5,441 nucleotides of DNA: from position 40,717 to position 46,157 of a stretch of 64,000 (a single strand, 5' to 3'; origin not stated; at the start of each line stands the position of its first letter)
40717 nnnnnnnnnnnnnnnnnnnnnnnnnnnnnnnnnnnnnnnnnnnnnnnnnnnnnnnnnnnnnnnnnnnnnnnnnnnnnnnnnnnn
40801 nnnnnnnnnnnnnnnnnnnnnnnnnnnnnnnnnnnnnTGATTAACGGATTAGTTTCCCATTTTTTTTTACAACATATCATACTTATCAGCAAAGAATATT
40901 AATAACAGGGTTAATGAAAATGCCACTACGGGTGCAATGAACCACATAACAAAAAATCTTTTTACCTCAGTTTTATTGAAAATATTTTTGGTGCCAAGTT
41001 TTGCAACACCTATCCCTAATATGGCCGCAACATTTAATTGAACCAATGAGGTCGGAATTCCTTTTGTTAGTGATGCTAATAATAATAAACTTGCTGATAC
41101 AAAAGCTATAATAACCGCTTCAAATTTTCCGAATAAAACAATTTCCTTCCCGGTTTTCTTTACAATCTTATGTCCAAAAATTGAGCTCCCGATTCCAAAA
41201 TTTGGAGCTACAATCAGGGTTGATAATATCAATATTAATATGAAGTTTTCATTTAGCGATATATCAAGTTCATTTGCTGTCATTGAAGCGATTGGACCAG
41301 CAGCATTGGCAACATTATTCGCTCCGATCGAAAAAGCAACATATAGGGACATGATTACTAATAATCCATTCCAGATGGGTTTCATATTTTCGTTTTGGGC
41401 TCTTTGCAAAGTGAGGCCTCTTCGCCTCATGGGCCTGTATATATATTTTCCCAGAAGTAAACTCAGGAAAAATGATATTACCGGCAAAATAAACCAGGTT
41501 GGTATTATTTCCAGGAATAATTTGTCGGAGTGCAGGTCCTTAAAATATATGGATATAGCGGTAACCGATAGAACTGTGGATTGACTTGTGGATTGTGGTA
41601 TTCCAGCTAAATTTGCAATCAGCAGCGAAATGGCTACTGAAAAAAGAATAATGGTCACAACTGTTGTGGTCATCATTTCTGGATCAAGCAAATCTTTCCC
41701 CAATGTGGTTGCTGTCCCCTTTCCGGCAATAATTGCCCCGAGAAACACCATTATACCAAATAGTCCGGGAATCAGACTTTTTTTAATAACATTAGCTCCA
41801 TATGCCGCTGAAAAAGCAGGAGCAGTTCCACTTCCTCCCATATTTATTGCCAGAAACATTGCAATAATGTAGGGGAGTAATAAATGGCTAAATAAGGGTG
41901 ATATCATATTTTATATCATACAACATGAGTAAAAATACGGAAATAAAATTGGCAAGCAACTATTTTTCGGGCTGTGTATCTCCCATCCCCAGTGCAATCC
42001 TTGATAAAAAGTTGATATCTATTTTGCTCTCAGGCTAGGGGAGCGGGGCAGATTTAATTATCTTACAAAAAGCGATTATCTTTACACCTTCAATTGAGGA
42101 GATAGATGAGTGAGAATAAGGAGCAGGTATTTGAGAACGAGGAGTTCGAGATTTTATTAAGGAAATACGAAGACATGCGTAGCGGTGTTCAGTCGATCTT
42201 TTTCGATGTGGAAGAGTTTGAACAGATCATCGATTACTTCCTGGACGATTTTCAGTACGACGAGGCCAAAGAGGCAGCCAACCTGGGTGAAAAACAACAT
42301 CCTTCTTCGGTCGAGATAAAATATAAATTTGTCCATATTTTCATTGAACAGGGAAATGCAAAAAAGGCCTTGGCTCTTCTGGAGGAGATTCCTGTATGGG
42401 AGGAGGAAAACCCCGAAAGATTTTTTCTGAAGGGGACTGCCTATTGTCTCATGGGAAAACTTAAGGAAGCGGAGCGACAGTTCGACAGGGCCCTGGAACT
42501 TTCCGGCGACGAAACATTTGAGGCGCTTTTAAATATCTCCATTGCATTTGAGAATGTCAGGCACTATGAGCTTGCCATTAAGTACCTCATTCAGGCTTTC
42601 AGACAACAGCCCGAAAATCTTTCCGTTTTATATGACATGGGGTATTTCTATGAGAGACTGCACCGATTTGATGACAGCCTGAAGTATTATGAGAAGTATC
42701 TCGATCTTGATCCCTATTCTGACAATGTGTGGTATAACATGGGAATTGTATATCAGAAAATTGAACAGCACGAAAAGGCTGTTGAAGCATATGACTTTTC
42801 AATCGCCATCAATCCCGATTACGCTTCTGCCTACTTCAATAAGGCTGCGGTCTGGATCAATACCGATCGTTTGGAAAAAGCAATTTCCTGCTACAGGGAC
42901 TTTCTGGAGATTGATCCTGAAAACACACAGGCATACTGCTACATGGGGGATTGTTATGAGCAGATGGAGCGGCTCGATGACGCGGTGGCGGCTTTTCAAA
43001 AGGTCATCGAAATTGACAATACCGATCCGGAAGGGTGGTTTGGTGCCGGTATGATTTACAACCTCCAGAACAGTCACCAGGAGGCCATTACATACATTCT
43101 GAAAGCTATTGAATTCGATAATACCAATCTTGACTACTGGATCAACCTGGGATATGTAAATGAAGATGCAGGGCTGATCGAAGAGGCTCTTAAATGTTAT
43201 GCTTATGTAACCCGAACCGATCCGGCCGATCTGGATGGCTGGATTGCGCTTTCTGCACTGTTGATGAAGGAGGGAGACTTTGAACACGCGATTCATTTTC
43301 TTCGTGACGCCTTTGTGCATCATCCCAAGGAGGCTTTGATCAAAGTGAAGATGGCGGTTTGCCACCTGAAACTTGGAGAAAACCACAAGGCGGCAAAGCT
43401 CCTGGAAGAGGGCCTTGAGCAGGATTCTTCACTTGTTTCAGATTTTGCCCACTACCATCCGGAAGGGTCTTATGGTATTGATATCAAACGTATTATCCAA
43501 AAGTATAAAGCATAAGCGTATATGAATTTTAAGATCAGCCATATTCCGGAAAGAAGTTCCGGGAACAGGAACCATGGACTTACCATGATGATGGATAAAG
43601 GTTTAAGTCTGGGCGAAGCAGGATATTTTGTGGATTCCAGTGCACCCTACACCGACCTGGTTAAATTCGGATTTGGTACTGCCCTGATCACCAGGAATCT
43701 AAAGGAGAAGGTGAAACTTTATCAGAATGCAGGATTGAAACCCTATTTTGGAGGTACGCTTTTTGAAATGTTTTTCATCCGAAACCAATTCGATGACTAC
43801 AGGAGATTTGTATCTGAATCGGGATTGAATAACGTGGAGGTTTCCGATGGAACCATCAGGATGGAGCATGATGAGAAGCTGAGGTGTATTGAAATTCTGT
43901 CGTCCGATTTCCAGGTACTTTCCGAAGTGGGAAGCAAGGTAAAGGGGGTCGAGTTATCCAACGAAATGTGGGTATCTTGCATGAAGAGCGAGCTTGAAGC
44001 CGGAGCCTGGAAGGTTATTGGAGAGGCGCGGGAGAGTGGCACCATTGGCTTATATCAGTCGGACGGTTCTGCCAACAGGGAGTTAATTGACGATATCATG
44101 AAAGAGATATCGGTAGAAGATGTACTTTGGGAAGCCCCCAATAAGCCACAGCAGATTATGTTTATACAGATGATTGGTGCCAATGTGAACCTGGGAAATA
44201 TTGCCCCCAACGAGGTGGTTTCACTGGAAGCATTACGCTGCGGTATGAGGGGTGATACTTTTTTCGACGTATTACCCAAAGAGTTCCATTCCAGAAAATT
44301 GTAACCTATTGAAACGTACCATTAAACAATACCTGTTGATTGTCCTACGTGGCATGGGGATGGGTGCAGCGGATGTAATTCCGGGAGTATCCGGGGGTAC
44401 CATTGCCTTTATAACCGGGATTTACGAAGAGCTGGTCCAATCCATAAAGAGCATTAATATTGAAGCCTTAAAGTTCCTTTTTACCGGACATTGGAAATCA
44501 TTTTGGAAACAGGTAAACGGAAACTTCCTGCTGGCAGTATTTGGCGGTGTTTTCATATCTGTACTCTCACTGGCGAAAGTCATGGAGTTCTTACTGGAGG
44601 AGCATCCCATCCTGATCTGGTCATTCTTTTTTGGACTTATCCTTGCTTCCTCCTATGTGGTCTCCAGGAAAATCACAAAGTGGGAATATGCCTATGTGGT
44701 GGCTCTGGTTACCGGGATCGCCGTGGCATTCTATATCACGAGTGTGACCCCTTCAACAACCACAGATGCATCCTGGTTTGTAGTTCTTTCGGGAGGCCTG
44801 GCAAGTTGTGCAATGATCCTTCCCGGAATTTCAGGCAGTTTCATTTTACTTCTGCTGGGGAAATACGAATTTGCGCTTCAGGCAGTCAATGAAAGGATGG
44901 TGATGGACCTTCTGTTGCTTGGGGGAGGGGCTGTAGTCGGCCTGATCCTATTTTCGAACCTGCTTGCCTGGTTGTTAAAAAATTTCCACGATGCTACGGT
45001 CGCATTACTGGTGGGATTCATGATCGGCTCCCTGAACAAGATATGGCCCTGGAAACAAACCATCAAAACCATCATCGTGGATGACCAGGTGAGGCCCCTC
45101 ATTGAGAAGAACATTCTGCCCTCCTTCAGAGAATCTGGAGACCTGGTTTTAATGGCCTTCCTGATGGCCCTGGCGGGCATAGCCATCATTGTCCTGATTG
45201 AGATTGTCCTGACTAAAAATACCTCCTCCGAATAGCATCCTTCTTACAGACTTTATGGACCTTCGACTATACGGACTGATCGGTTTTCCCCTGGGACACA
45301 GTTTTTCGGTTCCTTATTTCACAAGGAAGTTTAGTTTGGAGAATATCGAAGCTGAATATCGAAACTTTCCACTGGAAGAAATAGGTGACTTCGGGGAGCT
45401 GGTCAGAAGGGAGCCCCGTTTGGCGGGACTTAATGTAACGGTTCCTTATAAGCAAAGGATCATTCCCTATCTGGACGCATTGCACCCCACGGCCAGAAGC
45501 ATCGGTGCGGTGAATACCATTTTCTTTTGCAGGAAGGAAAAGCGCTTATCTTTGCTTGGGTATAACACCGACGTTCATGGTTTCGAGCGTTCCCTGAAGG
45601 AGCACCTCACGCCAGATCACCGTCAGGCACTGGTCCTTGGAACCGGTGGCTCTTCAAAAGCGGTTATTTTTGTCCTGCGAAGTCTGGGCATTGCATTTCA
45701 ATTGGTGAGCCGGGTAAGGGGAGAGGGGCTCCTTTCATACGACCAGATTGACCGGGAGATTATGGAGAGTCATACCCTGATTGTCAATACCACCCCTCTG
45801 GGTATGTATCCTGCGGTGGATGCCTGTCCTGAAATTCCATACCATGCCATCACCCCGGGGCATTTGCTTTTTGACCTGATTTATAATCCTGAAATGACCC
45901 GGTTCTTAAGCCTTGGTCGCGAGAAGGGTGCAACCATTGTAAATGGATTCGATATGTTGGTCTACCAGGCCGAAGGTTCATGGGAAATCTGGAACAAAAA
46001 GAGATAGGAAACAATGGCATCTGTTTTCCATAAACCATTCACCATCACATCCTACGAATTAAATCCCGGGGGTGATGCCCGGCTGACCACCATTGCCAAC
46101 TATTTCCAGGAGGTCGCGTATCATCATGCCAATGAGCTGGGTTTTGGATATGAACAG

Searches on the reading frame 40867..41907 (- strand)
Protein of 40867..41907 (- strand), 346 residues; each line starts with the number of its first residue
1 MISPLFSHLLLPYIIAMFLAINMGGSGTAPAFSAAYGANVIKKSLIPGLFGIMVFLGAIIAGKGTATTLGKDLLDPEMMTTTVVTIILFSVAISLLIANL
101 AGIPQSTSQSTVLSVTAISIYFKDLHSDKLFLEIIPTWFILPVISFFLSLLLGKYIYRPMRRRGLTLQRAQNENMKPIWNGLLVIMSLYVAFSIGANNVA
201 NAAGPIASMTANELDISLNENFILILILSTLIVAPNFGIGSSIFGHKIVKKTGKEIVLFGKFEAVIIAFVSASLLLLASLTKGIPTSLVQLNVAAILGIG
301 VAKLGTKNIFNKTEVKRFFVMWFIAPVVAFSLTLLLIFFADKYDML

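Call 5: search_protein_families(library=pfam, proteins=[window:40867-41907:-], max_evalue=0.01)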
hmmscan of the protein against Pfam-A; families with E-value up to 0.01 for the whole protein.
window:40867-41907:- (346 aa): 1 family
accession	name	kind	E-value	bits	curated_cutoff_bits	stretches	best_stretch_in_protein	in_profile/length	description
PF01384.25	PHO4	-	6.2e-45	154.1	33.7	1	23-331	1-348/350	Phosphate transporter family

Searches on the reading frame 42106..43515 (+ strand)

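Call 19: search_protein_families(library=pfam, proteins=[window:42106-43515:+], max_evalue=0.0001)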
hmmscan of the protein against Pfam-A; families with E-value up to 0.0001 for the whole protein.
window:42106-43515:+ (469 aa): 28 families (the best 25 are shown)
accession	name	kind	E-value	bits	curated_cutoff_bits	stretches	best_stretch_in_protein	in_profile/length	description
PF07719.23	TPR_2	-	1.7e-48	159.2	27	1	275-306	2-33/34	Tetratricopeptide repeat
PF00515.34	TPR_1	-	3.7e-47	156.7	27.8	2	208-239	3-34/34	Tetratricopeptide repeat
PF13181.12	TPR_8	-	2.5e-40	133.6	25.7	1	275-306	2-33/34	Tetratricopeptide repeat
PF13428.12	TPR_14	-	8.9e-36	119.1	23.5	0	174-213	3-42/44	Tetratricopeptide repeat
PF14559.12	TPR_19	-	5.2e-35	120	25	3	386-440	1-55/68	Tetratricopeptide repeat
PF13431.12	TPR_17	-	3.5e-34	114.6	24.4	2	194-226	1-33/34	Tetratricopeptide repeat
PF13432.12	TPR_16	-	7.1e-32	109.9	32.7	1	147-205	6-64/65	Tetratricopeptide repeat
PF13414.12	TPR_11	-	8e-30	102.7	26.8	0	221-248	9-36/42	TPR repeat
PF13424.12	TPR_12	-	2e-27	95.6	30.1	1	173-230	4-69/77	Tetratricopeptide repeat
PF13371.12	TPR_9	-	2.8e-21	75.7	35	1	216-276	5-65/73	Tetratricopeptide repeat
PF13176.12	TPR_7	-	1.4e-19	68.8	27.9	0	280-307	5-32/36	Tetratricopeptide repeat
PF23914.1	TPR_CcmH_CycH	-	9.8e-19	68.2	42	1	199-303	43-150/158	Cytochrome c-type biogenesis protein H TPR domain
PF13174.12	TPR_6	-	1.1e-16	60.7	26.3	0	277-302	3-28/33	Tetratricopeptide repeat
PF12895.13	ANAPC3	-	5.4e-14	52.7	27.2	0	356-435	3-81/82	Anaphase-promoting complex, cyclosome, subunit 3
PF24575.1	TPR_Slam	-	2.5e-10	41.1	35.2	0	354-430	27-101/104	Surface lipoprotein assembly modifier, N-terminal TPR repeats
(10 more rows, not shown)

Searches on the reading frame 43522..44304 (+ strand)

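Call 19: search_protein_families(library=pfam, proteins=[window:43522-44304:+], max_evalue=0.0001)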
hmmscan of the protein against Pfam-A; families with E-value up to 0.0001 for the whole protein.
window:43522-44304:+ (260 aa): 1 family
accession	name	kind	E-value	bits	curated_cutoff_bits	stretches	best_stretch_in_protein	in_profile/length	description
PF02679.21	ComA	-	3.1e-80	269.6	25.2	1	10-245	2-243/243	(2R)-phospho-3-sulfolactate synthase (ComA)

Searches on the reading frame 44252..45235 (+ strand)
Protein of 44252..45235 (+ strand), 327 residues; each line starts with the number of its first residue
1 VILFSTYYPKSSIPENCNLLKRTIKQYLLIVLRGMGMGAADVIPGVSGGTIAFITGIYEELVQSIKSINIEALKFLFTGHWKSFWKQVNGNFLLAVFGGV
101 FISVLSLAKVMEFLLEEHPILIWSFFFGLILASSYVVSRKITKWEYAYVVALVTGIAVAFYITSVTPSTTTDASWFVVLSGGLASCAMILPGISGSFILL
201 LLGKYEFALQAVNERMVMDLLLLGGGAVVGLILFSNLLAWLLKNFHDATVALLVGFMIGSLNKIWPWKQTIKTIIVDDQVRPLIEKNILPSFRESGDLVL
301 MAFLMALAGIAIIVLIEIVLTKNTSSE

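Call 19: search_protein_families(library=pfam, proteins=[window:44252-45235:+], max_evalue=0.0001)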
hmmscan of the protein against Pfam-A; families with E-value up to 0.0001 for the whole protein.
window:44252-45235:+ (327 aa): 1 family
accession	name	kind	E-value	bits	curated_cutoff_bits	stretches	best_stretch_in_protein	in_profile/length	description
PF04018.18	VCA0040-like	-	1.9e-96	322.9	26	1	37-275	1-239/246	Undecaprenyl phosphate translocase-like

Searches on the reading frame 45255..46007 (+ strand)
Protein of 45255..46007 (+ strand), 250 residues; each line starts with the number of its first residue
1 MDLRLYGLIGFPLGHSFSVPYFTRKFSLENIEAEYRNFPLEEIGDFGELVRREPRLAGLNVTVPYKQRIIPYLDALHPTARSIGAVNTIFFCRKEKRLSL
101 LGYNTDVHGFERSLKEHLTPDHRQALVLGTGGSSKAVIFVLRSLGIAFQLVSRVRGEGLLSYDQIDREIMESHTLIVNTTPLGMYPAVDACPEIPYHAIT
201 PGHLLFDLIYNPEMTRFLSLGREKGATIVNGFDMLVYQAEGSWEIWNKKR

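Call 19: search_protein_families(library=pfam, proteins=[window:45255-46007:+], max_evalue=0.0001)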
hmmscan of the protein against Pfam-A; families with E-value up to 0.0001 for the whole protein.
window:45255-46007:+ (250 aa): 1 family
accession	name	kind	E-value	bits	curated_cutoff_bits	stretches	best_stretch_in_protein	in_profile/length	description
PF08501.16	Shikimate_dh_N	-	1.7e-20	73.4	27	1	8-89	1-83/83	Shikimate dehydrogenase substrate binding domain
